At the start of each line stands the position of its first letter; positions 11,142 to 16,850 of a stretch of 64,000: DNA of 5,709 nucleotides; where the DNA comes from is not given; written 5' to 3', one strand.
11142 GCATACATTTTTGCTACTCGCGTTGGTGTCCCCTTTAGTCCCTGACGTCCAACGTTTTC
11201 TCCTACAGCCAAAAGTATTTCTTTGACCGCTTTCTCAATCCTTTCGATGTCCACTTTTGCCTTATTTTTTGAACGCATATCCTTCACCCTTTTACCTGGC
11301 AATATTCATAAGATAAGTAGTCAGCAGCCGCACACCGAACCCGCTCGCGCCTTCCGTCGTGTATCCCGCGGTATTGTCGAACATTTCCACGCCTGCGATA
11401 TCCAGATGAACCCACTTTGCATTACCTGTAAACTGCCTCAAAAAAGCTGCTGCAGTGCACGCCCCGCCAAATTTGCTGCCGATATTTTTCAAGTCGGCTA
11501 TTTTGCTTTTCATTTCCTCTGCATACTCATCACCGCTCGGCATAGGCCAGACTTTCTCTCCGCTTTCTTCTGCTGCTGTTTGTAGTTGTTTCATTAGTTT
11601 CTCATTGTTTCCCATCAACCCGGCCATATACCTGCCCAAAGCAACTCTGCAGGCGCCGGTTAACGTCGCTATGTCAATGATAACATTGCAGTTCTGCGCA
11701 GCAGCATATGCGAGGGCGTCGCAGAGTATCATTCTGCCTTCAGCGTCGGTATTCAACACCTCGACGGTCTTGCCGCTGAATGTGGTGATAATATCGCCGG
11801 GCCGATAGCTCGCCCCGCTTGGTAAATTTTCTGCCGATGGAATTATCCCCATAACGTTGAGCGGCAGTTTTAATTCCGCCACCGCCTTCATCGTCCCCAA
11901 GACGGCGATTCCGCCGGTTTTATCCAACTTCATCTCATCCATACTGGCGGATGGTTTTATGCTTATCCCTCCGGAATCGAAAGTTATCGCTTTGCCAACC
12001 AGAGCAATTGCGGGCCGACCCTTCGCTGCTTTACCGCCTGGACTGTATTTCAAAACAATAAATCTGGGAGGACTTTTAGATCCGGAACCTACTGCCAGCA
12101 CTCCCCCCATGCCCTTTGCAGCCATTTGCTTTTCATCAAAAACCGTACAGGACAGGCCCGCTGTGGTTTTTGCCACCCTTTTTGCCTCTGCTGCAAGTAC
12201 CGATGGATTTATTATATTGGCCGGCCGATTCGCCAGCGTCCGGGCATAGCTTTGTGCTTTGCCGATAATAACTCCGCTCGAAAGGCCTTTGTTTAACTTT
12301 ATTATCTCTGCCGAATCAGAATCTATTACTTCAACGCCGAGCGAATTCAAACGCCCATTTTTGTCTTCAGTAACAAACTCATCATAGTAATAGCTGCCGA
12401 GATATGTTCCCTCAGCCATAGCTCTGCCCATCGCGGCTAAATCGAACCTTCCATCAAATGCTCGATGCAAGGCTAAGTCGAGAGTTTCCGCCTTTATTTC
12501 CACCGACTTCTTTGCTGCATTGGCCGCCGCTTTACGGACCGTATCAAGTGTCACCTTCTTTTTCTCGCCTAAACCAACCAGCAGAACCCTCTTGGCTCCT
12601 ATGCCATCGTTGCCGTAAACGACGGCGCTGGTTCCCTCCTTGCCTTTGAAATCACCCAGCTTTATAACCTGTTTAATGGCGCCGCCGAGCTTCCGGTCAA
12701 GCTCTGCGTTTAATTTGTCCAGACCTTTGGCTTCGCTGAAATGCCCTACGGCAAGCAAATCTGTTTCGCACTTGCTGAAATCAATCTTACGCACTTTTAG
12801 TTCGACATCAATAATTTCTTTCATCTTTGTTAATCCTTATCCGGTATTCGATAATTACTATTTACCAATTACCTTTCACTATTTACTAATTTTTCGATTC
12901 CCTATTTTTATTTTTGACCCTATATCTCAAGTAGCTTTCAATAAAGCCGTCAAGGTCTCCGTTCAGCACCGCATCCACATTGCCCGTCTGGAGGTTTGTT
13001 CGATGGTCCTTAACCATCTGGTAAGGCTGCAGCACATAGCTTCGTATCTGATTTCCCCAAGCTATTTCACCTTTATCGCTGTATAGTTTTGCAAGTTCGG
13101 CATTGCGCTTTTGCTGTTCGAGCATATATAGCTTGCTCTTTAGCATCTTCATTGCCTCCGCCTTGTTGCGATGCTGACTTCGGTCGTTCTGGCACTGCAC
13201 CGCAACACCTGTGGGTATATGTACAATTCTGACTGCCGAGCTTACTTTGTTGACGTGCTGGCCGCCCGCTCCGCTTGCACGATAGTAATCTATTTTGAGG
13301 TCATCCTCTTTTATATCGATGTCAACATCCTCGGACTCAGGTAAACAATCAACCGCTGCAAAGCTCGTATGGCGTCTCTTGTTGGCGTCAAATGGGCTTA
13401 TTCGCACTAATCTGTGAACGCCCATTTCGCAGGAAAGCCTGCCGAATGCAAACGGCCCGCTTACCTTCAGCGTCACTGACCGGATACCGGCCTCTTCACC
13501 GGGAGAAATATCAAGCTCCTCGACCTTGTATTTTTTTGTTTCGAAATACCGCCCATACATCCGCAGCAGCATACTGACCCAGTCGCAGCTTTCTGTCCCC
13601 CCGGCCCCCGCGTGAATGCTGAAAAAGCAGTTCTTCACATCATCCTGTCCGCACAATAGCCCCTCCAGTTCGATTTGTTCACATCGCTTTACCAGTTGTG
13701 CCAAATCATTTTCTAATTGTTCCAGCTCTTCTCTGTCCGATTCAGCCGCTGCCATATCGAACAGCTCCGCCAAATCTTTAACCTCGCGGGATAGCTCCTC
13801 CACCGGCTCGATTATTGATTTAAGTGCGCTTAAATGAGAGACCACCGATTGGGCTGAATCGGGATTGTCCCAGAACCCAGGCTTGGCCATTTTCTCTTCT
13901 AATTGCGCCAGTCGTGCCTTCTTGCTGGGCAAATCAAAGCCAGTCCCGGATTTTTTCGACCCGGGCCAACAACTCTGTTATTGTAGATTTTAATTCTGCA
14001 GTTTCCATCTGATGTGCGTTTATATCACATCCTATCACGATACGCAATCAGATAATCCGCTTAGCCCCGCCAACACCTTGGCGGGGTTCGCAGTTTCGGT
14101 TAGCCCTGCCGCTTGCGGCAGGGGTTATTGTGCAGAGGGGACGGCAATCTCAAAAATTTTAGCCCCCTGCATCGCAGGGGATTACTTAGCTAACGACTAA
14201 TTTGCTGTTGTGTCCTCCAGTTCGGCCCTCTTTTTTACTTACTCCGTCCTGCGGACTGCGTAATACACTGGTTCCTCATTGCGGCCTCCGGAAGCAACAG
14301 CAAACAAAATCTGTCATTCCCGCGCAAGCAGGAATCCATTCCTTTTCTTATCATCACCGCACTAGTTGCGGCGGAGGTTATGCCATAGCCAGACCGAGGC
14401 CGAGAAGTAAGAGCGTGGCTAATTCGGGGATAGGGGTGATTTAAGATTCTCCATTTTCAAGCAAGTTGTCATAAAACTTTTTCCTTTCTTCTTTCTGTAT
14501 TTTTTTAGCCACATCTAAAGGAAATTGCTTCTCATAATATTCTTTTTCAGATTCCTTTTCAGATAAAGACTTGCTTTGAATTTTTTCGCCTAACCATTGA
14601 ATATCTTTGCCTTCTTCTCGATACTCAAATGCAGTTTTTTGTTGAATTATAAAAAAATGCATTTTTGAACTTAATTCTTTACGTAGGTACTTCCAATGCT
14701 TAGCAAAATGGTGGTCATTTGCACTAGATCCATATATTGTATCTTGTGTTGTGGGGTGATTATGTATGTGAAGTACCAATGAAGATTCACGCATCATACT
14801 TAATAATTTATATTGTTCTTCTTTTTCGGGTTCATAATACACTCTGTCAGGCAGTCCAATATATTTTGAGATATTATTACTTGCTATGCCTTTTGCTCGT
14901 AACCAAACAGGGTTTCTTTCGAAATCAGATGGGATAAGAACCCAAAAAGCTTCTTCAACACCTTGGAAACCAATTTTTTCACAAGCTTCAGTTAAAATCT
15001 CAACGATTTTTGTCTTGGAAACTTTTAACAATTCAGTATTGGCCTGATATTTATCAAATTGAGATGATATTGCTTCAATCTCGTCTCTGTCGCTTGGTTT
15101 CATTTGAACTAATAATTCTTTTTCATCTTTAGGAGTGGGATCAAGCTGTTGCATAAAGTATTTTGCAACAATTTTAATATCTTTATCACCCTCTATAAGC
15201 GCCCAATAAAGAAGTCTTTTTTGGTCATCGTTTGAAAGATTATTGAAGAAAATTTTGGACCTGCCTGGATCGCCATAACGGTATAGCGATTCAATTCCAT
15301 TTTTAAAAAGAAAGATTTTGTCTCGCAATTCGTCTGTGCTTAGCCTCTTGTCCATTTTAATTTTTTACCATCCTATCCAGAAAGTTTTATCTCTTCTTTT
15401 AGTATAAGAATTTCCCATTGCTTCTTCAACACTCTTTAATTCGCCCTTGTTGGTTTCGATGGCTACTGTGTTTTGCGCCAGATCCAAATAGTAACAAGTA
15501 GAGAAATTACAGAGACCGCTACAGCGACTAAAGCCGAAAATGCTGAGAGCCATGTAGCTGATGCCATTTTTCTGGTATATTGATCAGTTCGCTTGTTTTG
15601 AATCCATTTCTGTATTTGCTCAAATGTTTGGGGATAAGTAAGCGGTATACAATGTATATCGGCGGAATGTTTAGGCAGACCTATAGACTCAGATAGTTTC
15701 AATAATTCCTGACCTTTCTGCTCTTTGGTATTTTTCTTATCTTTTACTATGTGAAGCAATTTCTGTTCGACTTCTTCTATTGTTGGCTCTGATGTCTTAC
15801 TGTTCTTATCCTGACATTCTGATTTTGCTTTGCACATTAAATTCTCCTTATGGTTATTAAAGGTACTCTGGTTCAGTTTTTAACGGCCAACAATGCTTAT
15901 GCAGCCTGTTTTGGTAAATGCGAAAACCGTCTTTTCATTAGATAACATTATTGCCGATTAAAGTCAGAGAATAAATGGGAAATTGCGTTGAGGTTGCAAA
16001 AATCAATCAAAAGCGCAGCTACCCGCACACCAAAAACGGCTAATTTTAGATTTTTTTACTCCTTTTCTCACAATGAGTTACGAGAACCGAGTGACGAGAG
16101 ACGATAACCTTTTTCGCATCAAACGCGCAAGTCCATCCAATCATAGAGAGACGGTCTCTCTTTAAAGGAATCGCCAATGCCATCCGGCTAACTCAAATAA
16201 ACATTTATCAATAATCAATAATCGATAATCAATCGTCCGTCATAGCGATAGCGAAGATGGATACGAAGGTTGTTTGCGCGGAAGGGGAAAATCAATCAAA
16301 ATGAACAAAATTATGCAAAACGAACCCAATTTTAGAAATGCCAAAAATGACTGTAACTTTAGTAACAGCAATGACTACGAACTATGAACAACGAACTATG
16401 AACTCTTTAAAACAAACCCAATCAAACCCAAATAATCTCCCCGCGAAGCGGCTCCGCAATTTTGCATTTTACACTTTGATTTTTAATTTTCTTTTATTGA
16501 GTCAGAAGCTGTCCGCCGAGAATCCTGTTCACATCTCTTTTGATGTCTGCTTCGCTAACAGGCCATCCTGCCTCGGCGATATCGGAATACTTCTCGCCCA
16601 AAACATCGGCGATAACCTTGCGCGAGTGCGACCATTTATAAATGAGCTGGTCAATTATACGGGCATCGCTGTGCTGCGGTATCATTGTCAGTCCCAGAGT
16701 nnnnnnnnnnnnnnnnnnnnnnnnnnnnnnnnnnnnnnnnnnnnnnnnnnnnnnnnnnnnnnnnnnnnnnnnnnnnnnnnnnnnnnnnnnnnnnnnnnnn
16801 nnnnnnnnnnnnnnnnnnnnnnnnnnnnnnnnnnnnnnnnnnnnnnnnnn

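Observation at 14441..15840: AT-rich two-gene cassette (membrane-anchored protein + RadC-like JAB protein) splitting a repeat mosaic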

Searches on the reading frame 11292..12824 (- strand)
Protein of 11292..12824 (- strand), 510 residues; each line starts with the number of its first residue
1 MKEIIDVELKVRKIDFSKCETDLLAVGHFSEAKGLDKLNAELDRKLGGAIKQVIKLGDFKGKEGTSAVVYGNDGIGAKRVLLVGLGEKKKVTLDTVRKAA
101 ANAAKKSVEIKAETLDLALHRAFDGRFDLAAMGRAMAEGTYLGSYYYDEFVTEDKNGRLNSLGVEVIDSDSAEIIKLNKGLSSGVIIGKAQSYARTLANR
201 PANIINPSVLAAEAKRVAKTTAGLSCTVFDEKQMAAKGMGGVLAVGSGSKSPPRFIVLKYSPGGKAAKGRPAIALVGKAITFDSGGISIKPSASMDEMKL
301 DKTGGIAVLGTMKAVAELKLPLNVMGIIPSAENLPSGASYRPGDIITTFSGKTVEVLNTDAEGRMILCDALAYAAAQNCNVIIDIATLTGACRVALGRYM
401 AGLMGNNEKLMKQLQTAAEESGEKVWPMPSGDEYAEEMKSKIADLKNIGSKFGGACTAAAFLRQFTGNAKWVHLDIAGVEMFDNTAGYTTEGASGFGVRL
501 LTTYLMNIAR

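Call 86: search_protein_families(library=pfam, proteins=[window:11292-12824:-], max_evalue=0.00001)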
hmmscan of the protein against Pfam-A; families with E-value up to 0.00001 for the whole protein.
window:11292-12824:- (510 aa): 2 families
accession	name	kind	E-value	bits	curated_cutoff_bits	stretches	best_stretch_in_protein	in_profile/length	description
PF00883.26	Peptidase_M17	-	8.9e-123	409.9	25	1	193-501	2-309/310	Cytosol aminopeptidase family, catalytic domain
PF02789.23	Peptidase_M17_N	-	1.6e-26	93.2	23.4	1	26-151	2-126/129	Cytosol aminopeptidase family, N-terminal domain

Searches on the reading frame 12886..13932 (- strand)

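Call 86: search_protein_families(library=pfam, proteins=[window:12886-13932:-], max_evalue=0.00001)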
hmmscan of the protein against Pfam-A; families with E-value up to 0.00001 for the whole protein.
window:12886-13932:- (348 aa): 2 families
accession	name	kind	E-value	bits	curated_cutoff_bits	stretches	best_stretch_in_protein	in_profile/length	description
PF03462.23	PCRF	-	4.1e-57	193.6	24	1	5-194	2-194/194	PCRF domain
PF00472.26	RF-1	-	1.7e-44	150.9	35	1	202-311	2-116/116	RF-1 domain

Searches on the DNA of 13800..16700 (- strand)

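Call 81: search_rna_families(sources=[L078, L063, L070, L031, L085, L072, L081], threshold=evalue, max_evalue=1)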
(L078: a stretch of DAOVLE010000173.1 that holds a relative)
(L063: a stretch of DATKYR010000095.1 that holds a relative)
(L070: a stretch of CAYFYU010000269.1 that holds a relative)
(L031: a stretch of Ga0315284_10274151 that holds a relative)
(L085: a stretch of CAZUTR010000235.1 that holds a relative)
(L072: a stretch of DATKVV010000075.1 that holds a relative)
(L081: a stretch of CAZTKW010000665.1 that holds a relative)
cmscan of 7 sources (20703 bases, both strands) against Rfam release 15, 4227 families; matches with E-value up to 1: 0.
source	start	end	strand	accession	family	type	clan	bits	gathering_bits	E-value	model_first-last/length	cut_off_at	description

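Call 82: search_rna_families(source=window, start=13800, end=16700, threshold=evalue, max_evalue=1)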
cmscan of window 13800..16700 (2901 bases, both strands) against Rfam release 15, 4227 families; matches with E-value up to 1: 1.
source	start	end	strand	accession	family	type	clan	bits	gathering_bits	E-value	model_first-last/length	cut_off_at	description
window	14412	14511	-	RF02158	NPPA-AS1_3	Gene; lncRNA;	-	19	55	0.3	1-108/108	no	NPPA antisense RNA 1 conserved region 3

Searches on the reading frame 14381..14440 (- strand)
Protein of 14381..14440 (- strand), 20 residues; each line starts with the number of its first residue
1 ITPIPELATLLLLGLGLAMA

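Call 88: search_protein_families(library=ncbifam, proteins=[window:14381-14440:-], max_evalue=10)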
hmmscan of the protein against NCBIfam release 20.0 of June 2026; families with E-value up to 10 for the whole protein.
seq(20 aa): 6 families
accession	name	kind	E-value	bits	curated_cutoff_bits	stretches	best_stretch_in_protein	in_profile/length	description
NF038125.1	PEP_CTERM_THxN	subfamily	0.16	11.5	85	1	4-19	223-238/246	THxN family PEP-CTERM protein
NF038129.1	PEP_NF038129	equivalog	0.18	11.6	65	1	1-19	168-186/194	NF038129 family PEP-CTERM protein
NF038120.1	PEP_CTERM_QFxxD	subfamily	0.21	11.4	80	1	1-19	190-208/215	NF038120 family PEP-CTERM protein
NF041538.1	PEP_EDSA_1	subfamily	0.37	10.4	100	1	4-19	284-299/307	EDSAP-1 family PEP-CTERM protein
NF038126.1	PEP_CTERM_FxDxF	subfamily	0.44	10.8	50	1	1-19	139-157/165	FxDxF family PEP-CTERM protein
NF033554.9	floc_PepA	equivalog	0.69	9.7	80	1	2-18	235-251/261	flocculation-associated PEP-CTERM protein PepA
